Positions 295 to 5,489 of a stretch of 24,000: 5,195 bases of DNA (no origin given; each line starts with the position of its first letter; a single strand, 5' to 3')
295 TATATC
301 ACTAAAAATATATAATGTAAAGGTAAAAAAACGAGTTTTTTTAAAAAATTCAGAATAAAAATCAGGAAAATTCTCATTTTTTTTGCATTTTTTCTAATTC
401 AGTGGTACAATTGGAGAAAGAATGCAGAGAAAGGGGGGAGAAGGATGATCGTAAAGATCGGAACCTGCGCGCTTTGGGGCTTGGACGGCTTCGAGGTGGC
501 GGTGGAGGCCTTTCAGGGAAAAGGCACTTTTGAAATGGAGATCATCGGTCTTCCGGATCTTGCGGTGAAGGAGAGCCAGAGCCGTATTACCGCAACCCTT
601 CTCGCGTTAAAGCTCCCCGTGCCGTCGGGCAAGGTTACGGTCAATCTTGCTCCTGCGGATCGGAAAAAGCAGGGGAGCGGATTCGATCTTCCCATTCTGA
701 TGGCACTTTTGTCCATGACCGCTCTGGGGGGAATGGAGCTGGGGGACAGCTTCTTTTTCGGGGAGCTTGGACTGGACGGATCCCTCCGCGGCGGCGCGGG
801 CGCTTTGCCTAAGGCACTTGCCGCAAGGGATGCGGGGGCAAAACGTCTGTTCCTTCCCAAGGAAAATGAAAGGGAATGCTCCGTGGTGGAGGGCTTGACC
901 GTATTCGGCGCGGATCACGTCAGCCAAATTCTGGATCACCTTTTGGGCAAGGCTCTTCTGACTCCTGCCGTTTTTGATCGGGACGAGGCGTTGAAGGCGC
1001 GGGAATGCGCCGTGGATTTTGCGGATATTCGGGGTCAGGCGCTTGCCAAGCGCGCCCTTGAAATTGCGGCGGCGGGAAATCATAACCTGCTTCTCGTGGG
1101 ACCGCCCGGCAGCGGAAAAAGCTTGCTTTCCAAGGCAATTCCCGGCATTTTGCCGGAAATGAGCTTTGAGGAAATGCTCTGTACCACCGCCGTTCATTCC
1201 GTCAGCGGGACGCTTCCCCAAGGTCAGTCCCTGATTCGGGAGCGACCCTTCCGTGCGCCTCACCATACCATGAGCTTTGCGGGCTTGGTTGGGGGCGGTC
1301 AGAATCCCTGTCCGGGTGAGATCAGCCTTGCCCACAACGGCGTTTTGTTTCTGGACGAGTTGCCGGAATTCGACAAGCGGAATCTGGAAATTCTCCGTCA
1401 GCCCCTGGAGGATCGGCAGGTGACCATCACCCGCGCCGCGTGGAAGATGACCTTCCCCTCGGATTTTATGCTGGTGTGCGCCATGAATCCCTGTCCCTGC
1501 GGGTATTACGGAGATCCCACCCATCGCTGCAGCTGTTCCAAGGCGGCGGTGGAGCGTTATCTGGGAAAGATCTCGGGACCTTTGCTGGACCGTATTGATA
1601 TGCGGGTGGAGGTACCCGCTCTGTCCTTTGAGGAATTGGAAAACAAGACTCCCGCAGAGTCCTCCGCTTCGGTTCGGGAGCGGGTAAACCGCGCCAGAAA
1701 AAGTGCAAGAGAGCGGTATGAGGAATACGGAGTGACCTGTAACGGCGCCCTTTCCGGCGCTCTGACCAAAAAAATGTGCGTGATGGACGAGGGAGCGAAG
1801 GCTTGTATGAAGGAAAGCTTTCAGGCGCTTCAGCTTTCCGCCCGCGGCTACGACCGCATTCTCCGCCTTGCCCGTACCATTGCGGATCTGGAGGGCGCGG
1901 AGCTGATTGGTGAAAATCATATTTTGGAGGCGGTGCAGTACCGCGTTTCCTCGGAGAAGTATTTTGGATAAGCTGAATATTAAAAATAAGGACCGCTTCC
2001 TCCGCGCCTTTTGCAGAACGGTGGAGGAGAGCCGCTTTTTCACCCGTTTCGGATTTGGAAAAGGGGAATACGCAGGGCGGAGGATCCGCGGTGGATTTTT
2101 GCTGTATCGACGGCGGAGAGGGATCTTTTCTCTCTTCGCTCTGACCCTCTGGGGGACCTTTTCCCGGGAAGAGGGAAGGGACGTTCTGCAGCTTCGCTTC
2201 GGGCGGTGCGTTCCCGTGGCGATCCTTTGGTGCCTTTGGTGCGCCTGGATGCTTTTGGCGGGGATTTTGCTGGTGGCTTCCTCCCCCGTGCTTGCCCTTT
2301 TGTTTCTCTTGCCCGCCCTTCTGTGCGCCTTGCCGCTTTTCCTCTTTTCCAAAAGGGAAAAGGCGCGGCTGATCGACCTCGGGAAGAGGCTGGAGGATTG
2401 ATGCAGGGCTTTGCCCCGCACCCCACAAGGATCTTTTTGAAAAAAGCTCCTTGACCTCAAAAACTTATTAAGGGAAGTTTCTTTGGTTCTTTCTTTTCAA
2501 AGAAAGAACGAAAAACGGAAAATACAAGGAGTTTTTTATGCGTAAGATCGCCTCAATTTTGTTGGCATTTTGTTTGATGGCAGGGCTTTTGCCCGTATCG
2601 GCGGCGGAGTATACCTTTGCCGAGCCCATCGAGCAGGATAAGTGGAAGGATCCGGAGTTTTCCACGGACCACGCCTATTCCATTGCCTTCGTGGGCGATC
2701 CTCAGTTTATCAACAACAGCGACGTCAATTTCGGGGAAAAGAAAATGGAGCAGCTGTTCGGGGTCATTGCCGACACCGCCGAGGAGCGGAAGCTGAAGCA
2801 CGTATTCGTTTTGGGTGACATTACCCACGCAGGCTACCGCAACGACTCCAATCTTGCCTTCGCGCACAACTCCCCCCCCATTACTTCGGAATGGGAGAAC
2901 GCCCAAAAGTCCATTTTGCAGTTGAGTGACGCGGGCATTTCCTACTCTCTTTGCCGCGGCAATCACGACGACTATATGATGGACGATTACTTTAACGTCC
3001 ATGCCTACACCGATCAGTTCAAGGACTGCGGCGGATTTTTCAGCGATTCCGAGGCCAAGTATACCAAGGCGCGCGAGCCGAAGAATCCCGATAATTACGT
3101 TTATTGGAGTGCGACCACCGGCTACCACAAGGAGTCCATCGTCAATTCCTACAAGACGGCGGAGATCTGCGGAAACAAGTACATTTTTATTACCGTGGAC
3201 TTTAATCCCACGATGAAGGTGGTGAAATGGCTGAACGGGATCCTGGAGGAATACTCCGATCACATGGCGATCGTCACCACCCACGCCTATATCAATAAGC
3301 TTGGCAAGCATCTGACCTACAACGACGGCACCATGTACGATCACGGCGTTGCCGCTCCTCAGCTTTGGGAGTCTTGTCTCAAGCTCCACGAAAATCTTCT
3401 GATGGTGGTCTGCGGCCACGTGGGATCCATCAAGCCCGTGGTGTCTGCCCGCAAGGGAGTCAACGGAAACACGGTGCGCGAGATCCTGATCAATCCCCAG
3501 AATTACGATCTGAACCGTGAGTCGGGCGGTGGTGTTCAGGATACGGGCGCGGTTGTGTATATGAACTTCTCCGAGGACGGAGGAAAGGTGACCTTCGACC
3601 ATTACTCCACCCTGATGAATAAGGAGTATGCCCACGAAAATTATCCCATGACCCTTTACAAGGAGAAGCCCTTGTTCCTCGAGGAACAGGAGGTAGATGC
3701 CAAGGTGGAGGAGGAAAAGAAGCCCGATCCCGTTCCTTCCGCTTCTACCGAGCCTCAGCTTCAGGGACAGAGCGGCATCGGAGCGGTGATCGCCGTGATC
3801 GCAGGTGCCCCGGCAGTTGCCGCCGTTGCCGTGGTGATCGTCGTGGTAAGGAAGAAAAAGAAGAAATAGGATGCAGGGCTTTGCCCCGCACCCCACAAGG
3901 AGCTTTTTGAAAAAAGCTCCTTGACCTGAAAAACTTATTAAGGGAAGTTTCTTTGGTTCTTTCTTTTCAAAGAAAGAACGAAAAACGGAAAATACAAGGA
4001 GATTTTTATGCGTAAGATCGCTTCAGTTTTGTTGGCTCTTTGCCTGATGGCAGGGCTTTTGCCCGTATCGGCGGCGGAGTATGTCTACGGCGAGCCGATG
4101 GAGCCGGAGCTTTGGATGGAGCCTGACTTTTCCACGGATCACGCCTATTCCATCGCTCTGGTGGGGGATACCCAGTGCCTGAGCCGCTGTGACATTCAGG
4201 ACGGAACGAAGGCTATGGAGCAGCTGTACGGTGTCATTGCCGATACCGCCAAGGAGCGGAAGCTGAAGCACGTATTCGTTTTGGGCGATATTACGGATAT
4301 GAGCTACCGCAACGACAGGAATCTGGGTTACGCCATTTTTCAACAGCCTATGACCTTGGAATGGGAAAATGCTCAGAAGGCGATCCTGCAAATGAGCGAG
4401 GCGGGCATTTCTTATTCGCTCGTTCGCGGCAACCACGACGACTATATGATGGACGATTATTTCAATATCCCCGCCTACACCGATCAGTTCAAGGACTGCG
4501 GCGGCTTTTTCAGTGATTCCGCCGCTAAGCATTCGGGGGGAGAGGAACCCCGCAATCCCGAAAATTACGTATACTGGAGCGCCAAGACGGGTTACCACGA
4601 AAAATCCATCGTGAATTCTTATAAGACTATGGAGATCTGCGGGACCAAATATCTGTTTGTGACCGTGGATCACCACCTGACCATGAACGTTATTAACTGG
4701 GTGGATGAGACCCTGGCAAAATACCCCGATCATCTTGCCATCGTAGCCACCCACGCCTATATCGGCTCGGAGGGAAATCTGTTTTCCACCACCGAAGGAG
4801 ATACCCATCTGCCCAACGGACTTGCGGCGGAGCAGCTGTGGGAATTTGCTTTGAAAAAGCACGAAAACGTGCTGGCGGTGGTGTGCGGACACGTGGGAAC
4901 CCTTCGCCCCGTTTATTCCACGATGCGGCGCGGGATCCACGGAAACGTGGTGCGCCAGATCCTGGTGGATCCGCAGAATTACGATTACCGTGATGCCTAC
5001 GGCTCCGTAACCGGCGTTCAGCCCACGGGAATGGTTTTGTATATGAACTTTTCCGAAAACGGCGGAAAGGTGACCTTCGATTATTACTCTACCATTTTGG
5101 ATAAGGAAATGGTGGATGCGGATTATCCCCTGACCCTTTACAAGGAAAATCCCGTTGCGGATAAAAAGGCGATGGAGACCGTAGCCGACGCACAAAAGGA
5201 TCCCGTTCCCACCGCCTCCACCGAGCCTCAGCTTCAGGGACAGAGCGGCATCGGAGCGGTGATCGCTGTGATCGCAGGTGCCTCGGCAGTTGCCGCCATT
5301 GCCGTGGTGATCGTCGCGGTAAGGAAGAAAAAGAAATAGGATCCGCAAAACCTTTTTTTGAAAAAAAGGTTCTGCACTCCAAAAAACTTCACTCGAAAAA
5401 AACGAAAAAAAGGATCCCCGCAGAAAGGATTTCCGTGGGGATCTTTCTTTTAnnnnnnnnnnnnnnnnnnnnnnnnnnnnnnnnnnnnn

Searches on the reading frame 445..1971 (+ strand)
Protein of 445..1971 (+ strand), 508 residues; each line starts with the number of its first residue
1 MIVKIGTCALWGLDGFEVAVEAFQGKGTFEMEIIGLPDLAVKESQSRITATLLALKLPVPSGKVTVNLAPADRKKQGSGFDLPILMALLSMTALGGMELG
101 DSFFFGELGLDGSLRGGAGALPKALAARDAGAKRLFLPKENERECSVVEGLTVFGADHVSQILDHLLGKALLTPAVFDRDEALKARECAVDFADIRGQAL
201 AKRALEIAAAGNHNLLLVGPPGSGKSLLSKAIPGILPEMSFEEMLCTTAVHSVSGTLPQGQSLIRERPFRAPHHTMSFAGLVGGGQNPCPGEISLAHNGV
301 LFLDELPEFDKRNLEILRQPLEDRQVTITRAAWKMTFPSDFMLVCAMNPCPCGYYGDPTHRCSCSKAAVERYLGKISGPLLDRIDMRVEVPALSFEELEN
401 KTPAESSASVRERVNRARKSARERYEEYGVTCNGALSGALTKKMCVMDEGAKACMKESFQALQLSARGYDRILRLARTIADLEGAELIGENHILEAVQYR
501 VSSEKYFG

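Call 9: search_protein_families(library=pfam, proteins=[window:445-1971:+], max_evalue=0.001)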
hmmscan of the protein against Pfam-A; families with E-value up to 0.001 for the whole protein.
window:445-1971:+ (508 aa): 10 families
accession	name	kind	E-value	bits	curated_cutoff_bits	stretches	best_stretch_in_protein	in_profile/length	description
PF01078.27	Mg_chelatase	-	9.2e-94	313.1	20.3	1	191-397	1-206/207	Magnesium chelatase, subunit ChlI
PF13541.12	ChlI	-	3.8e-32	111.2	27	1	21-141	2-121/121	Subunit ChlI of Mg-chelatase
PF13335.12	Mg_chelatase_C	-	9.7e-31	106.7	26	1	405-500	2-94/94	Magnesium chelatase, subunit ChlI C-terminal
PF07728.20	AAA_5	-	6.4e-10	39.6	22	1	214-351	1-125/139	AAA domain (dynein-related subfamily)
PF00493.29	MCM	-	1.1e-08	35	23.3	1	291-354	115-178/224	MCM P-loop domain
PF00158.32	Sigma54_activat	-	1.1e-05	25.6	20.2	1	203-348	13-142/168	Sigma-54 interaction domain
PF00004.35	AAA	-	7.7e-05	23.6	21.2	0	215-309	1-69/131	ATPase family associated with various cellular activities (AAA)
PF05362.19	Lon_C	-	0.00015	21.9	21.1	1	83-167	115-203/205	Lon protease (S16) C-terminal proteolytic domain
PF13191.12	AAA_16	-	0.00053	21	32.6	0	202-233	13-45/167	AAA ATPase domain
PF14532.12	Sigma54_activ_2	-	0.0007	20.3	25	0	202-232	11-41/138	Sigma-54 interaction domain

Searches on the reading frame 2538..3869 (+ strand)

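Call 9: search_protein_families(library=pfam, proteins=[window:2538-3869:+], max_evalue=0.001)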
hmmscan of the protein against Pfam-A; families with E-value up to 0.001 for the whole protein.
window:2538-3869:+ (443 aa): 1 family
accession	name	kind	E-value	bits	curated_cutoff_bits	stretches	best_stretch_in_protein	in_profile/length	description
PF00149.33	Metallophos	-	1e-06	29.7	21.5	1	48-295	2-188/191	Calcineurin-like phosphoesterase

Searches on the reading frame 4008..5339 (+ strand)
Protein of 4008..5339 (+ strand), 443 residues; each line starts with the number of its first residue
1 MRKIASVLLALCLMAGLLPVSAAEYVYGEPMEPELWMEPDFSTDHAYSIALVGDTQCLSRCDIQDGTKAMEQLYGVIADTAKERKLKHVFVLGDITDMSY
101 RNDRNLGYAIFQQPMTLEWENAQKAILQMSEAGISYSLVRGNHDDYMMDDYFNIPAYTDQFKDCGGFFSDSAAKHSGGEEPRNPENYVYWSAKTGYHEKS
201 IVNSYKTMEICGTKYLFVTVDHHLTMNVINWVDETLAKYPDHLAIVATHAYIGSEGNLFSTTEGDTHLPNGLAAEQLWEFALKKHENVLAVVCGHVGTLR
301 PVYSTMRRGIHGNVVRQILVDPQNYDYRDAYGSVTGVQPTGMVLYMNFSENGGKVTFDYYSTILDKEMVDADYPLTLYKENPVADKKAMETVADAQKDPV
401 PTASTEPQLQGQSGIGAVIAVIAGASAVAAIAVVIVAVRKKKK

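Call 9: search_protein_families(library=pfam, proteins=[window:4008-5339:+], max_evalue=0.001)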
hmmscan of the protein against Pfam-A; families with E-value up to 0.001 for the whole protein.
window:4008-5339:+ (443 aa): 1 family
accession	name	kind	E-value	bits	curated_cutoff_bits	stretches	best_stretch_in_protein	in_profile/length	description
PF00149.33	Metallophos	-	3.7e-08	34.5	21.5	1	48-296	2-188/191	Calcineurin-like phosphoesterase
